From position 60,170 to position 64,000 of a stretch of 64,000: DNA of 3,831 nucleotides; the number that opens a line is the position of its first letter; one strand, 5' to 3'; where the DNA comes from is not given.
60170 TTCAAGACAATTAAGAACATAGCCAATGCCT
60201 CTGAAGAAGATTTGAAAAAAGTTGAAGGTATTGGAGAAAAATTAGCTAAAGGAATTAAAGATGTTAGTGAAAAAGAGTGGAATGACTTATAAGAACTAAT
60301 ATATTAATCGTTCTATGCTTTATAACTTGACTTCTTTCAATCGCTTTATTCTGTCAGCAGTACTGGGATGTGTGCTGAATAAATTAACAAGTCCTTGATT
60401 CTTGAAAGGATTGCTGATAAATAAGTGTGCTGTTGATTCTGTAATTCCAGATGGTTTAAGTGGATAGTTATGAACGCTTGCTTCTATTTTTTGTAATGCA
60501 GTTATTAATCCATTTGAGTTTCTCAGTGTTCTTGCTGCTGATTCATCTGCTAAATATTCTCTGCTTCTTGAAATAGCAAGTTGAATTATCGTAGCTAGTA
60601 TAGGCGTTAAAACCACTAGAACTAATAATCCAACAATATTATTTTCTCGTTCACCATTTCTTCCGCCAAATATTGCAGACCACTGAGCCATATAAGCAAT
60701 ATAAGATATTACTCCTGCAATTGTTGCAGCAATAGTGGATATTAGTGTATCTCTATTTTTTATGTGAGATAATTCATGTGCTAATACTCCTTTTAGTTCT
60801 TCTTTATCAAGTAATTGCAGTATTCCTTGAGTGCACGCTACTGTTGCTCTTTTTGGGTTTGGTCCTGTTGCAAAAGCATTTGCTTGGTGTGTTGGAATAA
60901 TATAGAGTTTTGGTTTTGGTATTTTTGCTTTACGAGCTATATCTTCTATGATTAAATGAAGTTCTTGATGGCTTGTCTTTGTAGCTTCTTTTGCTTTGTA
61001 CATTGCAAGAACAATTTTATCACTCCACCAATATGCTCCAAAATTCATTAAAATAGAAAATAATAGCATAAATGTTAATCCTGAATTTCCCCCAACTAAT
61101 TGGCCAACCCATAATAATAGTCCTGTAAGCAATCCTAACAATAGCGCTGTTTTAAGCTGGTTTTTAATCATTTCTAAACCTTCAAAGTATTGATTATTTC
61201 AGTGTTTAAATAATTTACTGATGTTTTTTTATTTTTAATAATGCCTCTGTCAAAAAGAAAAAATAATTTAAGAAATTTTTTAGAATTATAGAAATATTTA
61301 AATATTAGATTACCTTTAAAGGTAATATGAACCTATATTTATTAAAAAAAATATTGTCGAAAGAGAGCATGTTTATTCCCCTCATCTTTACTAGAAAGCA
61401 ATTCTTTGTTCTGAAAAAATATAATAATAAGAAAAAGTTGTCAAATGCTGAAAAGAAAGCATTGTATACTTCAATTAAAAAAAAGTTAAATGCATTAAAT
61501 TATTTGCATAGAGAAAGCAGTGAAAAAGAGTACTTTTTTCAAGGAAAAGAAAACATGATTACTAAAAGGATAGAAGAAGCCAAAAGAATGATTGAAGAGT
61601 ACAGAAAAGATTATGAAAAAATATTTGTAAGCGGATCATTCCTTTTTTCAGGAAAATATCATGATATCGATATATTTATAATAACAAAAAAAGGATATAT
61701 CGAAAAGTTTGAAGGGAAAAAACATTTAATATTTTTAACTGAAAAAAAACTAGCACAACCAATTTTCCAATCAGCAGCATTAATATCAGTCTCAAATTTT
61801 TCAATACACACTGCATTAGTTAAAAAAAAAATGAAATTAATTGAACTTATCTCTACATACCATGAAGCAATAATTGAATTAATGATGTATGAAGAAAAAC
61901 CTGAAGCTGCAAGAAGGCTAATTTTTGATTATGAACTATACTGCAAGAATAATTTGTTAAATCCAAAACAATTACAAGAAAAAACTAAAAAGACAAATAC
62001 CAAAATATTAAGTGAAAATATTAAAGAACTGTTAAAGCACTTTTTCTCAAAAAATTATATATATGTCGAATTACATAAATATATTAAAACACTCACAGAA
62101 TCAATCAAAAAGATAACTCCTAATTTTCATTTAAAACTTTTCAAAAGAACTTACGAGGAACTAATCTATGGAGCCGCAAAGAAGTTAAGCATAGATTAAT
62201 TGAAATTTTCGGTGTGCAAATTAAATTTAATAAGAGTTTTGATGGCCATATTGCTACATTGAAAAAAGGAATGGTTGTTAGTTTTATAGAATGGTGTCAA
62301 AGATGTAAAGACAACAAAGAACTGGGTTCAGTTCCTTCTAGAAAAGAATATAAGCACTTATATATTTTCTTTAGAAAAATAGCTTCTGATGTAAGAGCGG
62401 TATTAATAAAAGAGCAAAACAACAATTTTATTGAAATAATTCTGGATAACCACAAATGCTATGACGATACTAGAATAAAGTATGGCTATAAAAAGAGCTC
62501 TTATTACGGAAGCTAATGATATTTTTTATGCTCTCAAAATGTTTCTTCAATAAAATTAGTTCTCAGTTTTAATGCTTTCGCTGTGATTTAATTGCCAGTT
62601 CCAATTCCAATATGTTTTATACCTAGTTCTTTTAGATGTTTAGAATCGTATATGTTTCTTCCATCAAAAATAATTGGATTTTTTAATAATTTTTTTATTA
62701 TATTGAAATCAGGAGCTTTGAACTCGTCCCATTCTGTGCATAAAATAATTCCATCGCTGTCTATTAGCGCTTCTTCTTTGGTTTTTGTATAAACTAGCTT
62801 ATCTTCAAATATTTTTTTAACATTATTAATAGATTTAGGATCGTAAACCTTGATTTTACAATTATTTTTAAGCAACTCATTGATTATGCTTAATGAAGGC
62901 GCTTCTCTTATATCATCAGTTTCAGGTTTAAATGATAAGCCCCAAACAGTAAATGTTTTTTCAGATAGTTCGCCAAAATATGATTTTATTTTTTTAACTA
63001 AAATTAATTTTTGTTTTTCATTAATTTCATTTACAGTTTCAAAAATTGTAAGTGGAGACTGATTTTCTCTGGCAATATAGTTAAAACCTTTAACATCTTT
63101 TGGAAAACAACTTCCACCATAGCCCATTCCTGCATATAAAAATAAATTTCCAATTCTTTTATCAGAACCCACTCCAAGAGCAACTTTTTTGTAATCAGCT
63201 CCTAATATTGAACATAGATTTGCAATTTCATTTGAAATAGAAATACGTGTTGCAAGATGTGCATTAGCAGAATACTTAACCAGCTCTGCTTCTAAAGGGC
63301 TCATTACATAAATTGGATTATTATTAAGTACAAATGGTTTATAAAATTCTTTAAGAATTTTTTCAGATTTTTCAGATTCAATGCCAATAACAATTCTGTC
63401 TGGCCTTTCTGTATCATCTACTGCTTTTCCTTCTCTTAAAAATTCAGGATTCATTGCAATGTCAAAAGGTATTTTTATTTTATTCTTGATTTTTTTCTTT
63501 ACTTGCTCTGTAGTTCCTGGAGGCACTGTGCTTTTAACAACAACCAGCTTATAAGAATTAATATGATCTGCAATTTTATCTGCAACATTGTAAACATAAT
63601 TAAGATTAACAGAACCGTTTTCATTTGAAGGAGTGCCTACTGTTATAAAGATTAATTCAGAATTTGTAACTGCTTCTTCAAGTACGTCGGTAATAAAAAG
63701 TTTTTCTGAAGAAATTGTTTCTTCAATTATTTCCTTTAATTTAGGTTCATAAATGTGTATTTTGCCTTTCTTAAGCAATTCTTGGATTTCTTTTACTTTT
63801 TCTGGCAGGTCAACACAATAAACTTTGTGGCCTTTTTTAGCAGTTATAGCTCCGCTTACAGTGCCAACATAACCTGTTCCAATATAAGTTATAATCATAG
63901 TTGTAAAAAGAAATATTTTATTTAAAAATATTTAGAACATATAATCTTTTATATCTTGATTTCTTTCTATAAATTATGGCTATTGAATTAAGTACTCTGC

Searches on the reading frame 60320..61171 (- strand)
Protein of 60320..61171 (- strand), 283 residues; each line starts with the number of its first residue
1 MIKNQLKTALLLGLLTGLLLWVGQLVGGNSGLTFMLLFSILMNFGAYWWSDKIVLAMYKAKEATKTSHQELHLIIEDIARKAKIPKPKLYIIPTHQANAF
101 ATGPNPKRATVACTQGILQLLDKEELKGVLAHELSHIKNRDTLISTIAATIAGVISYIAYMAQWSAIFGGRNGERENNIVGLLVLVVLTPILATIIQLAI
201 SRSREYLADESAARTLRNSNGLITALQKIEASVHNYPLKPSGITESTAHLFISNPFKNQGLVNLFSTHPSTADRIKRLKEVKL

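Call 73: search_protein_families(library=pfam, proteins=[window:60320-61171:-], max_evalue=0.001)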
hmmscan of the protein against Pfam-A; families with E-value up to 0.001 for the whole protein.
window:60320-61171:- (283 aa): 2 families
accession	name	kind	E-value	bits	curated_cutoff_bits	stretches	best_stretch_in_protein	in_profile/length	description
PF01435.24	Peptidase_M48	-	2e-37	129.3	20.3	1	68-280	4-184/186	Peptidase family M48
PF05569.17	Peptidase_M56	-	0.00013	21.7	31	1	109-151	176-218/296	BlaR1 peptidase M56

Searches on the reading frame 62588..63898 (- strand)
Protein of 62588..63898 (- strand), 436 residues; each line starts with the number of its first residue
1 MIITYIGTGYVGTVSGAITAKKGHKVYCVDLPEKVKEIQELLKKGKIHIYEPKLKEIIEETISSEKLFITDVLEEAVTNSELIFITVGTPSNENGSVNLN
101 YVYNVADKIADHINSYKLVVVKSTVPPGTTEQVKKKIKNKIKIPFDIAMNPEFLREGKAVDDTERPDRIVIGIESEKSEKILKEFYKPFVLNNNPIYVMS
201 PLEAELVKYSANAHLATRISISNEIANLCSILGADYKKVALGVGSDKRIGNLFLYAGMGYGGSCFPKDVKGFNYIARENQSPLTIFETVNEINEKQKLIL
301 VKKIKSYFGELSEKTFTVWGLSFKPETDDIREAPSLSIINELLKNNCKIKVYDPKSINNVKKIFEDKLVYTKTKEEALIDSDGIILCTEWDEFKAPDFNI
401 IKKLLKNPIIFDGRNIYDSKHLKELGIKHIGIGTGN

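Call 73: search_protein_families(library=pfam, proteins=[window:62588-63898:-], max_evalue=0.001)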
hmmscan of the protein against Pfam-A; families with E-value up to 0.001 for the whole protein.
window:62588-63898:- (436 aa): 5 families
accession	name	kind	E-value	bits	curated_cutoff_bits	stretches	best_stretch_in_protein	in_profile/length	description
PF03721.20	UDPG_MGDP_dh_N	-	2.5e-55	187.4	27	1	1-184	1-186/187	UDP-glucose/GDP-mannose dehydrogenase family, NAD binding domain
PF03720.21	UDPG_MGDP_dh_C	-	1.3e-35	122.3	30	1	318-418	2-102/103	UDP-glucose/GDP-mannose dehydrogenase family, UDP binding domain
PF00984.24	UDPG_MGDP_dh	-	5.4e-32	110.2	25.4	1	203-294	2-93/94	UDP-glucose/GDP-mannose dehydrogenase family, central domain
PF03446.21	NAD_binding_2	-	1.5e-07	32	21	1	3-140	2-110/161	NAD binding domain of 6-phosphogluconate dehydrogenase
PF03807.23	F420_oxidored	-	5.5e-05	24.1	21.6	0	337-407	13-85/94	NADP oxidoreductase coenzyme F420-dependent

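Call 77: find_encoding_contigs(protein=window:62588-63898:-, flank=10000, max_places=3)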
Protein window:62588-63898:- (436 aa): 3 contigs read that carry it; 1 place shown.
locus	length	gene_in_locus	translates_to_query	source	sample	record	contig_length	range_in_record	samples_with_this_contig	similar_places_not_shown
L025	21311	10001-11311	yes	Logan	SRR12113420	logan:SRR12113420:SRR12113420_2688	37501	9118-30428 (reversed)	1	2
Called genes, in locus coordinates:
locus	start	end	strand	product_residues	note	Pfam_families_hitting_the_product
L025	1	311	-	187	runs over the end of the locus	PF00347:Ribosomal_L6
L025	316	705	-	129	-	PF00410:Ribosomal_S8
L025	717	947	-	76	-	PF00253:Ribosomal_S14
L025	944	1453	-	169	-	PF00281:Ribosomal_L5, PF00673:Ribosomal_L5_C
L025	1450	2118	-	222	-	PF08071:RS4NT, PF00900:Ribosomal_S4e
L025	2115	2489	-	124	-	PF16906:Ribosomal_L26, PF00467:KOW (weak)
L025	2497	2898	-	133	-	PF00238:Ribosomal_L14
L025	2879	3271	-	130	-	PF00366:Ribosomal_S17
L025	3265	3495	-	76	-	PF01868:RNase_P-MRP_p29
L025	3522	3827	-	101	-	PF01253:SUI1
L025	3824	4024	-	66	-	PF00831:Ribosomal_L29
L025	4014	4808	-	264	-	PF07650:KH_2, PF00189:Ribosomal_S3_C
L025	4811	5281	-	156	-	PF00237:Ribosomal_L22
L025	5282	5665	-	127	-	PF00203:Ribosomal_S19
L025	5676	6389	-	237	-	PF03947:Ribosomal_L2_C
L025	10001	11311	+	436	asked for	PF03446:NAD_binding_2 (faint), PF03721:UDPG_MGDP_dh_N, PF00984:UDPG_MGDP_dh, PF03720:UDPG_MGDP_dh_C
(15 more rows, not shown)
